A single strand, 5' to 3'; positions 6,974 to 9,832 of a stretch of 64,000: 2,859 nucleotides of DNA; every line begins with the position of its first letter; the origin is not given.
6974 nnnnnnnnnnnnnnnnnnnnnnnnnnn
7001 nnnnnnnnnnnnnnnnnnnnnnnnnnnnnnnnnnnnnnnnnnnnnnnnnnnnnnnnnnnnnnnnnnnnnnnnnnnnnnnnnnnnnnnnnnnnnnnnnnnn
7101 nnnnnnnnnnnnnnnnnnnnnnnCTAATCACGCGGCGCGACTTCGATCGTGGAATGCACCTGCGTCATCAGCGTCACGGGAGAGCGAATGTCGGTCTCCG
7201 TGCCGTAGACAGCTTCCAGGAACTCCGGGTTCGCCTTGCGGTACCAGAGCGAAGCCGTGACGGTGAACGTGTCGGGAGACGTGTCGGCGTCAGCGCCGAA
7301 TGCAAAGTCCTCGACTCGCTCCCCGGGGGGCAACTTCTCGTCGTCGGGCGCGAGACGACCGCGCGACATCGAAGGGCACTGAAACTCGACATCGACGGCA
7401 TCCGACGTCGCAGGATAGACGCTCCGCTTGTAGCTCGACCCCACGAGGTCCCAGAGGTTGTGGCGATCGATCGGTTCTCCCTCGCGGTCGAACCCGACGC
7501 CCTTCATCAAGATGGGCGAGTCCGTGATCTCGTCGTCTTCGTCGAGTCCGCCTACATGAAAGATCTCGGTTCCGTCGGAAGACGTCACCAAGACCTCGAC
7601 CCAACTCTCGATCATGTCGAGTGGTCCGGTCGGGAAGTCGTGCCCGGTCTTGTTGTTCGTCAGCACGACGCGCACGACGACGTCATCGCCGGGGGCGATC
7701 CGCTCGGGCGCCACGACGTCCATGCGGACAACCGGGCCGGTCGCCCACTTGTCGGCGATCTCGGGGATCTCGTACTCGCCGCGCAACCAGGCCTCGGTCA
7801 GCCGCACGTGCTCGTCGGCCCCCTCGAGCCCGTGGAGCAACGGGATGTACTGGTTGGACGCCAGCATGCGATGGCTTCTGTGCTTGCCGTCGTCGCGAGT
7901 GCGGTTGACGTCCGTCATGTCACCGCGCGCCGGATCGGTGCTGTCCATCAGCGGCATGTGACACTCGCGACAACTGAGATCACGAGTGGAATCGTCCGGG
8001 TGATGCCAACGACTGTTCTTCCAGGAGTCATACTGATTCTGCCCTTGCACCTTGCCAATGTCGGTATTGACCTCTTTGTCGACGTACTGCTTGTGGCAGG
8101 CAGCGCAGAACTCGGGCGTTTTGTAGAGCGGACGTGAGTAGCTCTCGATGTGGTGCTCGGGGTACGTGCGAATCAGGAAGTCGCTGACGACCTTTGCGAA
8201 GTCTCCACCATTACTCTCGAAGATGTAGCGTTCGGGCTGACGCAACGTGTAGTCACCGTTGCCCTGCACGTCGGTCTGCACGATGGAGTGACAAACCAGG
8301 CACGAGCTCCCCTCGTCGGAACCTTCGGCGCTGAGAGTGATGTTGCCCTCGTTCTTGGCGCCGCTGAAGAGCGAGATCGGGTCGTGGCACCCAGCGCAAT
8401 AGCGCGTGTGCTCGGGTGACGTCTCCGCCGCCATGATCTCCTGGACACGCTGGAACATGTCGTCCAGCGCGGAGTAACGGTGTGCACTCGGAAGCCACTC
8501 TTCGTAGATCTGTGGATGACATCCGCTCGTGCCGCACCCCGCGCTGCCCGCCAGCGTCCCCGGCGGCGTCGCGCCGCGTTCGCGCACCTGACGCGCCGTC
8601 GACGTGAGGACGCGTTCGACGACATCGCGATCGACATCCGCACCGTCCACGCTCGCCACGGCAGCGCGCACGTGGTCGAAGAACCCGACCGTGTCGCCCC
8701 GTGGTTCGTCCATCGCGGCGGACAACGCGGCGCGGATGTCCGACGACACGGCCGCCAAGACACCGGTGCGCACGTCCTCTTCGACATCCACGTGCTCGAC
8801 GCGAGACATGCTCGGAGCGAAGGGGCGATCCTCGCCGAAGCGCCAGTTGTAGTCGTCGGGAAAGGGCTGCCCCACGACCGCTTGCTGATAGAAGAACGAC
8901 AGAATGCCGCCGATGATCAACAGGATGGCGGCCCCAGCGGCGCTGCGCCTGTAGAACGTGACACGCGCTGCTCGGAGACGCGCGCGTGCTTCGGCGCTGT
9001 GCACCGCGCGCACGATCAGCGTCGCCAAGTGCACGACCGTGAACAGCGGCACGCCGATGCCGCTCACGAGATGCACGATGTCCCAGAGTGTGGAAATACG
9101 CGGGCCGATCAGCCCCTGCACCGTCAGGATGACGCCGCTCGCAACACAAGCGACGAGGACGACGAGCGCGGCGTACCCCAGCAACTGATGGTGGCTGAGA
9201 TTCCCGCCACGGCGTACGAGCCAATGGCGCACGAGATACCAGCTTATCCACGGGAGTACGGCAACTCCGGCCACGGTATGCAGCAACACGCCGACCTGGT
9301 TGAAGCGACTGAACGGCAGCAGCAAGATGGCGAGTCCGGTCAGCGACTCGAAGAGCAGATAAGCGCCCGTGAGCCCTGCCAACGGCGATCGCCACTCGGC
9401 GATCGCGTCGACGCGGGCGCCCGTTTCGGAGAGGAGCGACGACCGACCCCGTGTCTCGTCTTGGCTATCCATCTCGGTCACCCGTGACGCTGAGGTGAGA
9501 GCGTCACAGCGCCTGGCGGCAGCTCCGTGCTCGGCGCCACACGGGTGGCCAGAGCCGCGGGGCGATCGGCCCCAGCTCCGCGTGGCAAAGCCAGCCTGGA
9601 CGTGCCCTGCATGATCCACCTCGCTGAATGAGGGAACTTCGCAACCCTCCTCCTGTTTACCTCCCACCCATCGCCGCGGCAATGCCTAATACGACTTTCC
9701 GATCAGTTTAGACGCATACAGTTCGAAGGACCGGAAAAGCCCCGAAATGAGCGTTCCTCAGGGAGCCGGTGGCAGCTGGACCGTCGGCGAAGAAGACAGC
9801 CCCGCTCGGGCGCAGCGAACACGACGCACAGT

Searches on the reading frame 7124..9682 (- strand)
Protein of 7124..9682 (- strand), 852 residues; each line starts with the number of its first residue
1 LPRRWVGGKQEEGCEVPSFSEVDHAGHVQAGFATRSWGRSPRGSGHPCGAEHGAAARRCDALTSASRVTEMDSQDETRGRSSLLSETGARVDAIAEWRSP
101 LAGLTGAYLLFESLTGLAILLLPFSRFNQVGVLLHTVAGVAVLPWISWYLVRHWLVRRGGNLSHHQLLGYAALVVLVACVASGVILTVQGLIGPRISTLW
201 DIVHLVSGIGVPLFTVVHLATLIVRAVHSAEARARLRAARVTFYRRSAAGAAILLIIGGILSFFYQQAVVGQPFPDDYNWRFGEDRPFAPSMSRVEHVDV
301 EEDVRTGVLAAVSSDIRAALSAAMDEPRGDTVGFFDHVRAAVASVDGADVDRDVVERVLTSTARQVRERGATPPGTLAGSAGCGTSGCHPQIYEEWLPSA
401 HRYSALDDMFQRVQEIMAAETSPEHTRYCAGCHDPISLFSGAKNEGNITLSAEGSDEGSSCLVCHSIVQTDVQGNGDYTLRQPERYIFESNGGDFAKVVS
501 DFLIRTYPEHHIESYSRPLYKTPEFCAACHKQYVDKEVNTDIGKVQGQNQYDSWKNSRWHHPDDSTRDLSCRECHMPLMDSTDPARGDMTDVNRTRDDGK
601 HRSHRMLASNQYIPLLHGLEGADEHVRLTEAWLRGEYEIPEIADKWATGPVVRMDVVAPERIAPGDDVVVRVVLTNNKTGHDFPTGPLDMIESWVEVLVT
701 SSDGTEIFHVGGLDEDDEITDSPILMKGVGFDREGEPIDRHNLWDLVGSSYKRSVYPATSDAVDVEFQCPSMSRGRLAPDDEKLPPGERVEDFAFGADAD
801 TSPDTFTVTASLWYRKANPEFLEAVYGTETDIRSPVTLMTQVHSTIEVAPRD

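Call 24: search_protein_families(library=pfam, proteins=[window:7124-9682:-])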
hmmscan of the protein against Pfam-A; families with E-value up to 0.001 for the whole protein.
window:7124-9682:- (852 aa): 3 families
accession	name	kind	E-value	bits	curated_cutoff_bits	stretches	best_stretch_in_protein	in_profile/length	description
PF22113.1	Mtrc-MtrF_II-IV_dom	-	5.2e-06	26.5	30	0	397-467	95-165/176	Outer membrane cytochrome MtrC/MtrF-like, domains II/IV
PF13435.11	Cytochrome_C554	-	2.2e-05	25.7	20.8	1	387-466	4-84/84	Cytochrome c554 and c-prime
PF14522.11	Cytochrome_C7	-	0.0003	21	24.8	0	425-465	12-48/67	Cytochrome c7 and related cytochrome c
